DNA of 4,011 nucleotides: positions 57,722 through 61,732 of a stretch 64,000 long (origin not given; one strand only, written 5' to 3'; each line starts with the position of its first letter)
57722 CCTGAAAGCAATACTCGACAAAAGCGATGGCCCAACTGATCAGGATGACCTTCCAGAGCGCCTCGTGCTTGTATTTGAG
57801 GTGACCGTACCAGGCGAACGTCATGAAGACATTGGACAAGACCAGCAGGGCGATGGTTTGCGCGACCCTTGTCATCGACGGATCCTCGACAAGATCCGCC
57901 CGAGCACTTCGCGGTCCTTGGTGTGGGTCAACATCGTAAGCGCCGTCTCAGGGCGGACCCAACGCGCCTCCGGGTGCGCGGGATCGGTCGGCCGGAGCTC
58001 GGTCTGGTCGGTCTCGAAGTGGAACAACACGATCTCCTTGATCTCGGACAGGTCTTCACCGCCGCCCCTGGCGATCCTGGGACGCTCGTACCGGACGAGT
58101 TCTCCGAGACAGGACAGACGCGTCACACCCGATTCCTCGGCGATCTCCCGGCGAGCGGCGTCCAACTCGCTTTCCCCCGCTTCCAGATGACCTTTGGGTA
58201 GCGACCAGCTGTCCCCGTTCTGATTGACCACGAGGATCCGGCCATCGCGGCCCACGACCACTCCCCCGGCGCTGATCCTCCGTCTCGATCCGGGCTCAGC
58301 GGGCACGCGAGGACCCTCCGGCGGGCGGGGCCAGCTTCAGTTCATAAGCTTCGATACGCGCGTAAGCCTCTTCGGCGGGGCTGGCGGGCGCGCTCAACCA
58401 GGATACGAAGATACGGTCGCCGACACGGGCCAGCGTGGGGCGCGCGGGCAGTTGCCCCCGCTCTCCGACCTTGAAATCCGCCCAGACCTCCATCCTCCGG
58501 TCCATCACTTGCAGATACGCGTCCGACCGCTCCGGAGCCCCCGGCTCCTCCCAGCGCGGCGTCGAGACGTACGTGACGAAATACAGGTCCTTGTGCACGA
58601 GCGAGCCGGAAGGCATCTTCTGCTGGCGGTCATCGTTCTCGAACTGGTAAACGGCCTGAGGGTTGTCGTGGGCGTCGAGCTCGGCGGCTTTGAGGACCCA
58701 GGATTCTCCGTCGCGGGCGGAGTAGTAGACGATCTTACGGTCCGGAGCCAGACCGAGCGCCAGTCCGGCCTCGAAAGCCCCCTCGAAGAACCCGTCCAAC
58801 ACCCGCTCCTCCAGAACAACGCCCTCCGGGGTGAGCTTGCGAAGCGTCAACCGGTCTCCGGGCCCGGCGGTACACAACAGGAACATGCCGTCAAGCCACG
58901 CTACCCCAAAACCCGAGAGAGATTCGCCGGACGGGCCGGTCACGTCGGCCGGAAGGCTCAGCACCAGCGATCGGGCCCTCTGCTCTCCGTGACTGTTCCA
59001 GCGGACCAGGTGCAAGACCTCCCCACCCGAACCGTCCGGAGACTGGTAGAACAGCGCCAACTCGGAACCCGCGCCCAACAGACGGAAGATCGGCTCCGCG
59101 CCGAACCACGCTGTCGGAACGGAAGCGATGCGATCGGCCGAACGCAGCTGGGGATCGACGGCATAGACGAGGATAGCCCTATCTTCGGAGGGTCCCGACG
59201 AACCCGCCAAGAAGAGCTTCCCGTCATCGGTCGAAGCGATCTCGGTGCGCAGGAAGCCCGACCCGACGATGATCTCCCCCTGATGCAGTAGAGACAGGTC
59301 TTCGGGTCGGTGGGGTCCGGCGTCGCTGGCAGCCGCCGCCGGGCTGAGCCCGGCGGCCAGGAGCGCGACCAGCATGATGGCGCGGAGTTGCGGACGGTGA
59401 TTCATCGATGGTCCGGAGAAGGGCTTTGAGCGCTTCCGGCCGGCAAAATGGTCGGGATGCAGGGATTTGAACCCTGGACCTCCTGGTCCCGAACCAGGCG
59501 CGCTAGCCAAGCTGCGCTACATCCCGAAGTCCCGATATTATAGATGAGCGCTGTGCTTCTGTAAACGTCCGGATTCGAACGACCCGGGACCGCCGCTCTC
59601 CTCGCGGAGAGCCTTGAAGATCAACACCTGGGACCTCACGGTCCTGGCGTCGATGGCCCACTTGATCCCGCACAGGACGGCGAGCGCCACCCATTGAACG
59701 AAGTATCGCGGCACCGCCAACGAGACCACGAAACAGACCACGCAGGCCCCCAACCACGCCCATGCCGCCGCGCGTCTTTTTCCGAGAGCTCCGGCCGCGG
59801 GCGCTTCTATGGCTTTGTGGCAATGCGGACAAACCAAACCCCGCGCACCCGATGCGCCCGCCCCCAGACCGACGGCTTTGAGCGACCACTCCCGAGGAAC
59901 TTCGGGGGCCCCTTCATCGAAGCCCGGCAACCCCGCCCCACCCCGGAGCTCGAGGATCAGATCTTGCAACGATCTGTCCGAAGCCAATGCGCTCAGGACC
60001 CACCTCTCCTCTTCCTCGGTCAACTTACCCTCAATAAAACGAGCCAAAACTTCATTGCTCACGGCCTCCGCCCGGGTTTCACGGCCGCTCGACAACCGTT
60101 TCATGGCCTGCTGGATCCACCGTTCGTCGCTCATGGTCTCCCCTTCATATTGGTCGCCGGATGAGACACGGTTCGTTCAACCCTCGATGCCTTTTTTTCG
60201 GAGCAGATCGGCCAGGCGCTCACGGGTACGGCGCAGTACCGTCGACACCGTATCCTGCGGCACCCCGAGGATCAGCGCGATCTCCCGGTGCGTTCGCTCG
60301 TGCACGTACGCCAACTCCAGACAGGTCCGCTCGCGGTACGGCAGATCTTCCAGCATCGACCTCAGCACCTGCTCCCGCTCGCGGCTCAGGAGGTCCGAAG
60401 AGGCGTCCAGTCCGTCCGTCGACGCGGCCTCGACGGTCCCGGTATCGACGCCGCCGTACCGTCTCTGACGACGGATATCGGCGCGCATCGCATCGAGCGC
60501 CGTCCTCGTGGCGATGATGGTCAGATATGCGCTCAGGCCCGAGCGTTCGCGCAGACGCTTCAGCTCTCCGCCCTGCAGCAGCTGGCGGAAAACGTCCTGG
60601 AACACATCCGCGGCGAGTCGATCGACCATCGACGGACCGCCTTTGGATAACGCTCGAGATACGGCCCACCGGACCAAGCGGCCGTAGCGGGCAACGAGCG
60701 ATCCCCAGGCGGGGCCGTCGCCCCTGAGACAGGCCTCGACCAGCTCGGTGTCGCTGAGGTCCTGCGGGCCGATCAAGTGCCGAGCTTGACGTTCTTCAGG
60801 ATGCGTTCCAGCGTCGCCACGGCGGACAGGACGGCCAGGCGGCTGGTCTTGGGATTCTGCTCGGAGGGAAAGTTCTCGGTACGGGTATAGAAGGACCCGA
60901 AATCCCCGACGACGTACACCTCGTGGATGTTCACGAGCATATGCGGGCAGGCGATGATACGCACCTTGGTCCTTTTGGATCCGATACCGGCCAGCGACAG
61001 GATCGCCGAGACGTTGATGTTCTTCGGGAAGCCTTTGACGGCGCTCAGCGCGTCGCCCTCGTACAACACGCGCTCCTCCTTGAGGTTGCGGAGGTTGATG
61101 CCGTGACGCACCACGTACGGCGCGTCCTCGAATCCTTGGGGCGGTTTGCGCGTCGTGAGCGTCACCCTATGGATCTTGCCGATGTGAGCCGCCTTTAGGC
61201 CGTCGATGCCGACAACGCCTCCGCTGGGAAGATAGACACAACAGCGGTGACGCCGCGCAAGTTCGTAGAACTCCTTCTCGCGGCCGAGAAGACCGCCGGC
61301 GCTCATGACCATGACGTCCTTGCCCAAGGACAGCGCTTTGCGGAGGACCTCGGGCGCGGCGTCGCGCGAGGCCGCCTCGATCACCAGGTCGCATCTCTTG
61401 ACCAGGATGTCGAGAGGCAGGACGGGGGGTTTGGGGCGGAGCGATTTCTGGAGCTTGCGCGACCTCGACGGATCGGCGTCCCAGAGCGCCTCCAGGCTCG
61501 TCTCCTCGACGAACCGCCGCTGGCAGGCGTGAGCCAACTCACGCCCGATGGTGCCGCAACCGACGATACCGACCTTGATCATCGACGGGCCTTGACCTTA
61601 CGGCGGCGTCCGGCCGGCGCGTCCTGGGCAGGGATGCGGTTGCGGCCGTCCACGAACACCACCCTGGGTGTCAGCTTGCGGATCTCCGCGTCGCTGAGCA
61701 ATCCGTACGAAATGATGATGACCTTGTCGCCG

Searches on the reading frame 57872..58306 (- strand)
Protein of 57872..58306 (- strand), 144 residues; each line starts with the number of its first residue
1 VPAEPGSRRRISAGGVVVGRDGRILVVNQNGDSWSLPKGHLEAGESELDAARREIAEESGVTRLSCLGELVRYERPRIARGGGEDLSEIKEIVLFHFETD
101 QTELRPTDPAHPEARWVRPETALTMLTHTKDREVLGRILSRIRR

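Call 3: search_protein_families(library=pfam, proteins=[window:57872-58306:-], max_evalue=1)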
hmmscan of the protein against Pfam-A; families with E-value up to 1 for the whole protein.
window:57872-58306:- (144 aa): 2 families
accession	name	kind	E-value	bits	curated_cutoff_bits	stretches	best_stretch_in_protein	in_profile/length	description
PF00293.34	NUDIX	-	2.5e-20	73.3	21.1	1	9-132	2-128/134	NUDIX domain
PF14815.12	NUDIX_4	-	0.18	12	35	0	32-62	25-52/113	NUDIX domain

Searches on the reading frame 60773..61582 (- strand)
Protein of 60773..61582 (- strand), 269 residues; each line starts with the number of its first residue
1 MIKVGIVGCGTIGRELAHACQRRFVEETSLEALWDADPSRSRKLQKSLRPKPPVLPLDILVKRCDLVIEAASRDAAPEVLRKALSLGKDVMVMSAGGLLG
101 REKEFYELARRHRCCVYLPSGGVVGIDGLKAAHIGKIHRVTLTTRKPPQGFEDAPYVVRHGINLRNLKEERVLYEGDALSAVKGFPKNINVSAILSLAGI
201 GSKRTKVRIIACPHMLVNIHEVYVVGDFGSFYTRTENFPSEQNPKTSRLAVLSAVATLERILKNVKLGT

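Call 67: search_protein_families(library=pfam, proteins=[window:60773-61582:-], max_evalue=0.01)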
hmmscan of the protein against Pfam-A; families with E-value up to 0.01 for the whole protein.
window:60773-61582:- (269 aa): 6 families
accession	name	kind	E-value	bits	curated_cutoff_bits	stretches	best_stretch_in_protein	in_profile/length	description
PF01958.23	Asp_DH_C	-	1.9e-30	105.4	27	1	168-255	2-89/89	Aspartate dehydrogenase, C-terminal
PF03447.22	NAD_binding_3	-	1.7e-16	61.4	24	1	8-119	1-116/116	Homoserine dehydrogenase, NAD binding domain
PF01408.29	GFO_IDH_MocA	-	6.2e-07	30.6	24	1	2-92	1-91/120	Oxidoreductase family, NAD-binding Rossmann fold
PF03807.23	F420_oxidored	-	0.00081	20.4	21.6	1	3-94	1-90/94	NADP oxidoreductase coenzyme F420-dependent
PF01113.26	DapB_N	-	0.0036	17.8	25.6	1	2-110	1-114/124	Dihydrodipicolinate reductase, N-terminus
PF03435.24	Sacchrp_dh_NADP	-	0.0055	17.5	25.1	0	4-90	1-71/129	Saccharopine dehydrogenase NADP binding domain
